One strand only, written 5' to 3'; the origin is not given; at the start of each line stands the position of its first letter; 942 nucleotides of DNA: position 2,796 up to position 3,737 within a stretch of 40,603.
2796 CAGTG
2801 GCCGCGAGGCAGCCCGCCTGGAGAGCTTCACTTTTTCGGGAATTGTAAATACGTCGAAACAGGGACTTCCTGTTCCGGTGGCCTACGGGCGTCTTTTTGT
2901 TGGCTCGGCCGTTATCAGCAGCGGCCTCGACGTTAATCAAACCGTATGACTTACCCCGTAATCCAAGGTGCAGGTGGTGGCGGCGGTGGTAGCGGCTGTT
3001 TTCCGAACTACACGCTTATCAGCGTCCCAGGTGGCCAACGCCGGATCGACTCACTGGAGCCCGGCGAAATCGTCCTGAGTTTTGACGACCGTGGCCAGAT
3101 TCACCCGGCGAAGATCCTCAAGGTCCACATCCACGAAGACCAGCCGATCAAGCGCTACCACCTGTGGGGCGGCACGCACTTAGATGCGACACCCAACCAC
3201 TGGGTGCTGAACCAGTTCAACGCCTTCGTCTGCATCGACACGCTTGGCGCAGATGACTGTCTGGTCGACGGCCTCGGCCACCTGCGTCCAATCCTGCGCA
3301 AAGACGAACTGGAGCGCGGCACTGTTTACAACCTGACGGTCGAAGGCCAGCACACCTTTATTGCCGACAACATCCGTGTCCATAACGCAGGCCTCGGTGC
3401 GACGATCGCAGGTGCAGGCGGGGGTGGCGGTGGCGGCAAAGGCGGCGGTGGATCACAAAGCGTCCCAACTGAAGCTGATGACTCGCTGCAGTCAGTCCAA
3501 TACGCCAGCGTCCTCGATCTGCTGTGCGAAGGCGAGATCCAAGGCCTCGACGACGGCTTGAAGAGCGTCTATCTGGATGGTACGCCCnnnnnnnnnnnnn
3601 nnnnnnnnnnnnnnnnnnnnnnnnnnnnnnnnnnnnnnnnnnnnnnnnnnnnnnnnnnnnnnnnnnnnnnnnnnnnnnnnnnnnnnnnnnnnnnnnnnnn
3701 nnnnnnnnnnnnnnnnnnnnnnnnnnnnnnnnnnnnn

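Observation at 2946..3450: Intein-like Hint domain with non-nucleophilic +1 residue at the N-terminus of tail-tip protein J, flanked by duplicated poly-Gly sequence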

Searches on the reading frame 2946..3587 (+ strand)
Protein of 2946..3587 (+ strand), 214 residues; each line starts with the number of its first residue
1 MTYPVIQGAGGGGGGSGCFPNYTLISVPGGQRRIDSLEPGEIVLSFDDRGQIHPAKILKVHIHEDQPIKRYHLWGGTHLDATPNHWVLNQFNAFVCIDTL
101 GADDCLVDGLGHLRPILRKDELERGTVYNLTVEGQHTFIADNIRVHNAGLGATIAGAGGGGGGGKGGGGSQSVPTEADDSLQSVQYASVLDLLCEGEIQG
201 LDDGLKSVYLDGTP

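Call 4: search_protein_families(library=pfam, proteins=[window:2946-3560:+], max_evalue=1)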
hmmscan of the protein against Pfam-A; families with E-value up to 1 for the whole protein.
window:2946-3560:+ (205 aa): 3 families
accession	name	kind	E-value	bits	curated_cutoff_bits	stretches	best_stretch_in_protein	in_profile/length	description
PF14890.11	Intein_splicing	-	3.6e-07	30.6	35.8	2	121-147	129-155/155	Intein splicing domain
PF01079.26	Hint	-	2.2e-05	24.6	29.7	1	16-87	11-86/213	Hint module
PF13403.11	Hint_2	-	0.015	16.1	28.4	1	18-49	2-33/147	Hint domain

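Call 7: find_homologous_proteins(query=window:2946-3587:+, max_evalue=0.001)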
Query seq(214 aa) (214 aa): 156 proteins with E <= 0.001 among 8000 candidates; the best 120 are listed.
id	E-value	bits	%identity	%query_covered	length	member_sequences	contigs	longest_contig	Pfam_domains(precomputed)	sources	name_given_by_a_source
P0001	2.6e-90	320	68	92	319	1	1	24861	PF07591.16,PF01079.26,PF13403.12,PF14890.12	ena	-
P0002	8.9e-88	312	69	92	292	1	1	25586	PF24801.2,PF01079.26,PF14890.12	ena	-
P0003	1.3e-87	311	68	90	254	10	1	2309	PF07591.16,PF01079.26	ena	-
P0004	1.4e-87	311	70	92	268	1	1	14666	PF07591.16,PF14890.12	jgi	jgi:hypothetical protein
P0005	5.3e-87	309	67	92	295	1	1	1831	PF24801.2,PF07591.16,PF13403.12,PF14890.12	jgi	-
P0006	1.2e-86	308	65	92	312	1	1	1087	PF07591.16,PF01079.26,PF14890.12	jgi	jgi:hypothetical protein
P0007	4.3e-86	306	68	92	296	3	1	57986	PF24801.2,PF07591.16,PF01079.26,PF14890.12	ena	-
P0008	1.9e-84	301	65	90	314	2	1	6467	PF24801.2,PF07591.16,PF01079.26,PF14890.12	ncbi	-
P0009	3.8e-84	300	63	92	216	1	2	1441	PF01079.26,PF13403.12,PF14890.12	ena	-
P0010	5.8e-84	299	66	92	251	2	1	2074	PF07591.16,PF01079.26,PF14890.12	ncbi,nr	ncbi:MAG TPA: hypothetical protein VLA24_08960, partial [Pseudomonadales bacterium]|nr:hypothetical 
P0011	9.5e-84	299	65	92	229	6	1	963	PF01079.26,PF14890.12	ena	-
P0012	2.1e-82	294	64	92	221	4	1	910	PF07591.16,PF01079.26,PF14890.12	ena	-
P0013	4.2e-81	290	65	92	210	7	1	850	PF07591.16,PF01079.26,PF14890.12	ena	-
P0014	1.1e-80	289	67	90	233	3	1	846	PF14890.12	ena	-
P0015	4.1e-80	287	64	92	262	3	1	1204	PF07591.16,PF01079.26,PF14890.12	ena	-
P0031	4.3e-58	215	64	75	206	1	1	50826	-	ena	-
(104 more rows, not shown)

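Call 15: search_solved_structures(query=A2, max_evalue=1, show_alignments=3)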
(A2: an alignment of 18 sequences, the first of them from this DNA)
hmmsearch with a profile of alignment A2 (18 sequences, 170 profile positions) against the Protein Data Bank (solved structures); distinct sequences matched with E-value up to 1: 53.
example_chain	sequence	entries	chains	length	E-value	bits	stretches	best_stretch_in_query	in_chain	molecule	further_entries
2lwy_A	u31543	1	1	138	3.3e-11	46.7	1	15-143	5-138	BACTERIAL INTEIN-LIKE DOMAIN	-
6qaz_A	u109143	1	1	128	5.2e-10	42.8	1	12-143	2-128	cyanophage-like gp41-1 intein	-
6tmm_AAA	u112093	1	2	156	1.5e-09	41.3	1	12-143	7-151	NAD(P)(+)--arginine ADP-ribosyltransferase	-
6y75_A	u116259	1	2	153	1.6e-09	41.2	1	12-143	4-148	NAD(P)(+)--arginine ADP-ribosyltransferase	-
6tmm_BBB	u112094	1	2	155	1.7e-09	41.2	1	12-143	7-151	NAD(P)(+)--arginine ADP-ribosyltransferase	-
6y75_B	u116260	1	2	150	1.8e-09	41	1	12-142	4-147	NAD(P)(+)--arginine ADP-ribosyltransferase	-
6riz_A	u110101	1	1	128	1.9e-09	40.9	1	12-143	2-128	gp41-1 intein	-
3ifj_A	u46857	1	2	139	3.4e-09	40.2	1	14-143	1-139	Endonuclease PI-MtuI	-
2in0_A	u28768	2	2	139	7.8e-09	39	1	14-143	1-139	Endonuclease PI-MtuI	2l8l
3igd_A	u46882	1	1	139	1.1e-08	38.4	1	14-143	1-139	Endonuclease PI-MtuI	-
2in9_A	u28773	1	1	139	1.2e-08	38.4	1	14-143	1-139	Endonuclease PI-MtuI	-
4kl5_A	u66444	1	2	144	1.2e-08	38.4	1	22-137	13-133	DNA polymerase III, alpha subunit, Nucleic acid binding, OB-fold, tRNA/helicase-type chime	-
2keq_A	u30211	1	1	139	2.3e-08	37.5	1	26-136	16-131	DNA polymerase III alpha subunit, Nucleic acid binding OB-fold tRNA/helicase-type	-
2in8_A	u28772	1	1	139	2.5e-08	37.3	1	14-143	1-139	Endonuclease PI-MtuI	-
5k08_A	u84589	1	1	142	2.8e-08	37.2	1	14-143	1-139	RecA mini intein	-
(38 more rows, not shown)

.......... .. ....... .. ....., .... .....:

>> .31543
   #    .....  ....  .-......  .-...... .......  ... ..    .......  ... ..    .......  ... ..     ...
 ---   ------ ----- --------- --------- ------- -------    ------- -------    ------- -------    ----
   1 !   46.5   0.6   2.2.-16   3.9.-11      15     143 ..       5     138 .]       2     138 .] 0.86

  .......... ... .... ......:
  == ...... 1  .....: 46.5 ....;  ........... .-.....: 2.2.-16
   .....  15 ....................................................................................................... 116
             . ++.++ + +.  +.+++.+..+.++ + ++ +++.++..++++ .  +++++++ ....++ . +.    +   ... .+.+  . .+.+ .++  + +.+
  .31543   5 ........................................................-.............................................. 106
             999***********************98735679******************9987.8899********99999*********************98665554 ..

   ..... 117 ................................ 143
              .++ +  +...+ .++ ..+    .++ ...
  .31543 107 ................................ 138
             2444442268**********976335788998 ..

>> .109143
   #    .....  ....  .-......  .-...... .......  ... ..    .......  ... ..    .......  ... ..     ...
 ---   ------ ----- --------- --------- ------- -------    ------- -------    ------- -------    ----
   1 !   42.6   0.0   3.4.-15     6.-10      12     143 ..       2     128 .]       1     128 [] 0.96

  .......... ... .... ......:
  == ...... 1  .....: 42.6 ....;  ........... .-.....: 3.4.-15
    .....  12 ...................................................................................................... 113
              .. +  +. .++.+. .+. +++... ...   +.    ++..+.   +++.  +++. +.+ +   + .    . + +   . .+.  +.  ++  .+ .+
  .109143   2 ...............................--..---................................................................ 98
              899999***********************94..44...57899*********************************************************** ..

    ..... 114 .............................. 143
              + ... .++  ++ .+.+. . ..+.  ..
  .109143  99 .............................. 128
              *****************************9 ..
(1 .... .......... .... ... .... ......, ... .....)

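Call 16: search_protein_families(library=pfam, alignment_id=A2, max_evalue=0.01)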
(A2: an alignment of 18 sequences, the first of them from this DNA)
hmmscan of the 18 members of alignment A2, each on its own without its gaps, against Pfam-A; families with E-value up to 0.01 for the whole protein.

A. member 1, seq(175 aa): 2 families
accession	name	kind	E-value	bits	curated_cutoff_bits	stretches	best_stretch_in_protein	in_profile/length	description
PF14890.11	Intein_splicing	-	2.1e-07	31.3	35.8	1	121-147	129-155/155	Intein splicing domain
PF01079.26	Hint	-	1.6e-05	25.1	29.7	1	16-87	11-86/213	Hint module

B. families by the number of members that match (of 18 scanned): 7 families
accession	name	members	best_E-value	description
PF07591.16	PT-HINT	17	5.3e-10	Pretoxin HINT domain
PF01079.26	Hint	17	1.4e-09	Hint module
PF14890.11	Intein_splicing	17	2e-09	Intein splicing domain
PF13403.11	Hint_2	15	7e-08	Hint domain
PF14623.11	Vint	3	1.8e-06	Hint-domain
PF08517.17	AXH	1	0.0044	Ataxin-1 and HBP1 module (AXH)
PF05203.21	Hom_end_hint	1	0.0055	Hom_end-associated Hint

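Call 18: find_encoding_contigs(protein=P0007, flank=10000, max_places=3)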
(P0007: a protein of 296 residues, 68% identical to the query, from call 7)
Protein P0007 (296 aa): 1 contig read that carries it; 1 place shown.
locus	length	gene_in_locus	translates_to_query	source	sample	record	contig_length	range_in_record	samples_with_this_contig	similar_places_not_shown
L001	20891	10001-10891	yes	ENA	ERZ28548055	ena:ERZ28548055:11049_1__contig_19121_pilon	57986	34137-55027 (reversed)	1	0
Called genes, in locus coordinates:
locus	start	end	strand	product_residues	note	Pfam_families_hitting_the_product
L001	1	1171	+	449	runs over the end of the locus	PF05065:Phage_capsid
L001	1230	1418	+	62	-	-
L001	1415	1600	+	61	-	-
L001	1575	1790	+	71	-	-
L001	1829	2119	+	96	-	PF05354:Phage_attach (weak)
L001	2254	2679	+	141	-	PF06141:Phage_tail_U (weak)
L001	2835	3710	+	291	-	PF18906:Phage_tube_2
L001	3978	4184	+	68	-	-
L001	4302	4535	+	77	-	PF08809:DUF1799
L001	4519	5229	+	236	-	-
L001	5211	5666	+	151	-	PF20155:TMP_3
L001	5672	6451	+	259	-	-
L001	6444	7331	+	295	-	PF09718:Tape_meas_lam_C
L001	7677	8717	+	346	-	PF05100:Phage_tail_L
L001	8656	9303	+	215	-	PF14464:Prok-JAB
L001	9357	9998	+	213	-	-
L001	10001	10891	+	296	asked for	PF01079:Hint (weak), PF07591:PT-HINT, PF14890:Intein_splicing (weak), PF24801:FNIII-A_GpJ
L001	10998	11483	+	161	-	PF24801:FNIII-A_GpJ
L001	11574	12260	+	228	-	PF13550:Phage-tail_3 (weak)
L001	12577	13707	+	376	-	-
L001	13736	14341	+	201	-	-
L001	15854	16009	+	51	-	-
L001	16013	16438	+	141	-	PF26209:Phage_phiTE_241_C (weak)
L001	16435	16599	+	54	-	-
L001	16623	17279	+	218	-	-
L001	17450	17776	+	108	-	-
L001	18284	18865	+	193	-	PF24299:DUF7483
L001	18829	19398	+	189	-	-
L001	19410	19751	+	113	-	-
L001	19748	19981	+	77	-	-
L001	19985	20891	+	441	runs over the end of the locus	-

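Call 19: find_related_loci(query=A2, collection=viral_contigs, flank=6000)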
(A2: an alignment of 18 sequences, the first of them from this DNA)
Query A2 (175 aa) in viral_contigs; peptide patterns used: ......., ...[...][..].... (x = any residue, [..] = any of these).
599 stretches matched a pattern (row limit reached: there are more); 579 encode a relative of the query (tblastn E <= 1e-3); the best 80 are kept; 80 distinct loci.
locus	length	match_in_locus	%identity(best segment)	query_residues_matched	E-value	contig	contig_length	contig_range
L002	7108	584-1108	99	1-175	3e-117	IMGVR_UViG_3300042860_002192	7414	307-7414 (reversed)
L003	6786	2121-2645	99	1-175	3e-117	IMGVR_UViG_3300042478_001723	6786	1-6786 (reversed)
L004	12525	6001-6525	99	1-175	1e-116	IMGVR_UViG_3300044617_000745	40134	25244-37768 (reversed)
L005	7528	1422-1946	86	1-175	7e-81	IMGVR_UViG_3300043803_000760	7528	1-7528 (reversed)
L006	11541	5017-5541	85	1-175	2e-79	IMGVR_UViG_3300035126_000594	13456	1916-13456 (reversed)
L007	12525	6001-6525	86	1-175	6e-81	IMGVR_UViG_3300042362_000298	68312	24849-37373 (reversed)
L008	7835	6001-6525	85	1-175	2e-79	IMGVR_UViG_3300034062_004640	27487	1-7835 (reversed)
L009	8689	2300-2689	79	18-147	3e-71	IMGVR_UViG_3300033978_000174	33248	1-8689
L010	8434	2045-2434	79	18-147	3e-71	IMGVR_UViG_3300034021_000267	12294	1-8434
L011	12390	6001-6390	79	18-147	3e-71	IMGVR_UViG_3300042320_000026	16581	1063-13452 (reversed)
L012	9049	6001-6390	79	18-147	3e-71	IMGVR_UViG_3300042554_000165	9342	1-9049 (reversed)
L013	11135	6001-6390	79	18-147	3e-71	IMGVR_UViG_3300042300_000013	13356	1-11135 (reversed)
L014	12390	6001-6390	79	18-147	3e-71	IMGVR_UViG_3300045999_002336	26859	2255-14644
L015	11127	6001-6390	79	18-147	3e-71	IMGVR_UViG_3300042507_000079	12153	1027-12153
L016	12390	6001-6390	79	18-147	3e-71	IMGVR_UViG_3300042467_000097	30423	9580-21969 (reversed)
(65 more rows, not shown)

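Call 20: find_related_loci(query=A2, collection=genome_contigs, flank=6000)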
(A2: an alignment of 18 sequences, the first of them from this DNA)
Query A2 (175 aa) in genome_contigs; peptide patterns used: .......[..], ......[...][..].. (x = any residue, [..] = any of these).
20 stretches matched a pattern; 10 encode a relative of the query (tblastn E <= 1e-3); 10 distinct loci.
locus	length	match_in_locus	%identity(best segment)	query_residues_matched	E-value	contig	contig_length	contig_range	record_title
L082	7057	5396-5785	66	18-147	8e-57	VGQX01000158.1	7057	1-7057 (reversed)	MAG: Cyanobacteria bacterium K_Offshore_surface_m2_239 K_Offshore_surface_m2_239_Ga0194130_10015039, whole genome shotgu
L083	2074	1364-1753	66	18-147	2e-56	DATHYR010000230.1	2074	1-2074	MAG TPA_asm: Pseudomonadales bacterium isolate SMAG_U16216 k141_74392, whole genome shotgun sequence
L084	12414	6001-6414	54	13-149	2e-42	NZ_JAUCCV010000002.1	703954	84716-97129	MAG: Castellaniella sp. isolate R32x_68d_np_Bin2.2 contig_820, whole genome shotgun sequence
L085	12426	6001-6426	52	5-149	5e-40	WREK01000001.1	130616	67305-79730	MAG: Betaproteobacteria bacterium isolate Lab288P3bin88 Ga0123353_10000052, whole genome shotgun sequence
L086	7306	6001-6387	46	23-151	7e-39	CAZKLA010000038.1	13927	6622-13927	MAG TPA_asm: uncultured Aquiluna sp. isolate SRP318679_co1_172 genome assembly, contig: NODE_6933_length_13927_cov_15.00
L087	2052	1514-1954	50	1-149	4e-38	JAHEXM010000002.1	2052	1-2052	MAG: Micrococcales bacterium isolate nzgw104 NODE_279742_length_2053_cov_1.060559, whole genome shotgun sequence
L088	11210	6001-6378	52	25-149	2e-35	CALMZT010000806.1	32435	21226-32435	MAG TPA_asm: uncultured Chloroflexi bacterium isolate SRR6670123_bin.33_CONCOCT_v1.1_MAG genome assembly, contig: ERZ534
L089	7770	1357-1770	48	13-149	3e-35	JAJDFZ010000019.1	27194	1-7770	Oxalobacter sp. OttesenSCG-928-P03 AH-928-P03_NODE_19, whole genome shotgun sequence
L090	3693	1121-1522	46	18-150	2e-33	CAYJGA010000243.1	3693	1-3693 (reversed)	MAG TPA_asm: uncultured Desulfovibrionaceae bacterium isolate ERP123703_co2_10 genome assembly, contig: NODE_19304_lengt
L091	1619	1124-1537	43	18-154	3e-32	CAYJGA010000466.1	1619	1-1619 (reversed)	MAG TPA_asm: uncultured Desulfovibrionaceae bacterium isolate ERP123703_co2_10 genome assembly, contig: NODE_57810_lengt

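Call 23: predict_structure(alignment_id=A1)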
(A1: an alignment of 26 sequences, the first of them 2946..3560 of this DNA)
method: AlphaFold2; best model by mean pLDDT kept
length: 205 residues; sequences in the alignment: 26
mean_pLDDT: 77.2   pTM: 0.66
mean pLDDT of the five models: 77.2, 76.1, 75.3, 74.3, 72.8
residues with pLDDT >= 90: 123; 70-90: 9; 50-70: 21; < 50: 52
segments of 3 or more residues with pLDDT < 50: 1-14, 150-169, 190-195, 202-205
pLDDT, mean of each block of 10 residues (from residue 1): 35 65 98 98 95 97 97 96 95 93 94 97 97 94 83 35 41 54 49 47 46
secondary structure, 60 per line:
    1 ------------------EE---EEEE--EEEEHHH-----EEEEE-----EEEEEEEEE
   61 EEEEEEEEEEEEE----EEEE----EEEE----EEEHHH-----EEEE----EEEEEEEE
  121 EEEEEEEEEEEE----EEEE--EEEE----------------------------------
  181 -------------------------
elements in order: E24-27 E30-33 E42-46 E52-73 E78-81 E86-89 E94-96 E105-108 E113-132 E137-140 E143-146

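Call 26: fold_search(model_id=the predicted structure, library=pdb)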
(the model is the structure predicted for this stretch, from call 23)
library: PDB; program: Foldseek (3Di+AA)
matches with E <= 10: 304; with E <= 0.001: 64
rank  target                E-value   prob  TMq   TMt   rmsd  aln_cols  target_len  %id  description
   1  6y75_A                4.2e-11  1.00  0.61  0.80   2.4       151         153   18  BIL2 domain from T.thermophila BUBL1 locus (C1A-N143A) (released 2021-02-03)
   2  6y75_B                5.5e-11  1.00  0.60  0.80   2.3       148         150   19  BIL2 domain from T.thermophila BUBL1 locus (C1A-N143A) (released 2021-02-03)
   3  6tmm_AAA              7.1e-11  1.00  0.60  0.77   2.3       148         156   19  BIL2 domain from T.thermophila BUBL1 locus (C1A-N143A) (released 2020-12-16)
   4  6tmm_BBB              1.8e-10  1.00  0.59  0.77   2.6       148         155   19  BIL2 domain from T.thermophila BUBL1 locus (C1A-N143A) (released 2020-12-16)
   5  6frh_B                2.4e-10  1.00  0.58  0.79   3.3       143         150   24  Crystal structure of Ssp DnaB Mini-Intein variant M86 (released 2019-01-30)
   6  1mi8                  6.6e-10  1.00  0.59  0.83   2.3       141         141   24  2.0 Angstrom crystal structure of a DnaB intein from Synechocystis sp. PCC 6803 (released 2003-08-19)
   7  6frg                  9.6e-10  1.00  0.59  0.76   2.2       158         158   22  Crystal structure of G-1F mutant of Ssp DnaB Mini-Intein variant M86 (released 2019-01-30)
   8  6frh_A                1.3e-09  1.00  0.59  0.74   2.4       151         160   23  Crystal structure of Ssp DnaB Mini-Intein variant M86 (released 2019-01-30)
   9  4o1r                  1.8e-09  1.00  0.59  0.83   2.2       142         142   25  Crystal structure of NpuDnaB intein (released 2014-03-19)
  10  6qaz                  2.4e-09  1.00  0.57  0.89   1.8       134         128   24  Crystal structure of gp41-1 intein (released 2019-11-13)
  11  6riz                  2.9e-09  1.00  0.57  0.90   1.9       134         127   24  Crystal structure of gp41-1 intein (C1A, F65W, D107C) (released 2020-04-29)
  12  6fre                  4.0e-09  1.00  0.58  0.75   2.3       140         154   23  Crystal structure of G-1F/H73A mutant of Ssp DnaB Mini-Intein variant M86 (released 2019-01-30)
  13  2lwy_MODEL_1_A        8.0e-09  1.00  0.59  0.86   1.7       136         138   22  Solution Structure of Bacterial Intein-Like domain from Clostridium thermocellum (released 2013-05-08)
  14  5i0a                  1.1e-08  1.00  0.57  0.80   2.5       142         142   25  RecA mini intein in complex with cisplatin (released 2016-09-21)
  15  8ubs_A                2.0e-08  1.00  0.59  0.79   2.3       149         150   19  Crystal structure of NrdJ-1 split intein fusion (released 2024-10-09)
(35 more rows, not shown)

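Call 53: search_protein_representatives(alignment_id=A2)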
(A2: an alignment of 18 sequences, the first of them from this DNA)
Query: 18 sequences, 170 profile positions. Proteins with E-value up to 0.001 (for the whole library): 26766; up to 1e-10: 3955; up to 1e-30: 190. The best 150 are listed.
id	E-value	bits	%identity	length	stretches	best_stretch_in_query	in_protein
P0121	4.1e-91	319.8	-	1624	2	6-147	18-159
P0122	3.8e-83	293.9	-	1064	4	10-145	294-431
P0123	7.7e-82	289.7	-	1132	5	11-161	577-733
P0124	5.5e-75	267.3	-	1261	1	1-166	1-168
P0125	3.7e-74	264.7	-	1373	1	5-167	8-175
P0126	7.6e-71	253.9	-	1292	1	8-166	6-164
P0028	4.0e-70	251.5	-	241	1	8-170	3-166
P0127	5.2e-70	251.2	-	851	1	6-166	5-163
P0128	6.1e-69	247.7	-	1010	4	10-169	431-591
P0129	9.0e-67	240.6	-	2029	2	7-166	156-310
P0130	4.9e-66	238.2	-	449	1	4-166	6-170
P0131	2.0e-65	236.2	-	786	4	12-154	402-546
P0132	3.7e-65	235.4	-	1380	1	3-168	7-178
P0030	3.8e-65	235.3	-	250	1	26-162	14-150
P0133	1.2e-64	233.7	-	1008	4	9-159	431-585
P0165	2.1e-56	206.9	-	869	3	11-145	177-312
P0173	1.3e-53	197.8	-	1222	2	7-165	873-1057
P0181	2.2e-51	190.6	-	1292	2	8-156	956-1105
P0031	9.1e-51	188.5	-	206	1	1-169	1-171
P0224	2.2e-43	164.5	-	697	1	12-148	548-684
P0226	4.7e-43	163.4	-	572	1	13-149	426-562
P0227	1.1e-42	162.2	-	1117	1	5-156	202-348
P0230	2.2e-42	161.2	-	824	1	6-156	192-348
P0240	2.3e-40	154.7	-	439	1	7-161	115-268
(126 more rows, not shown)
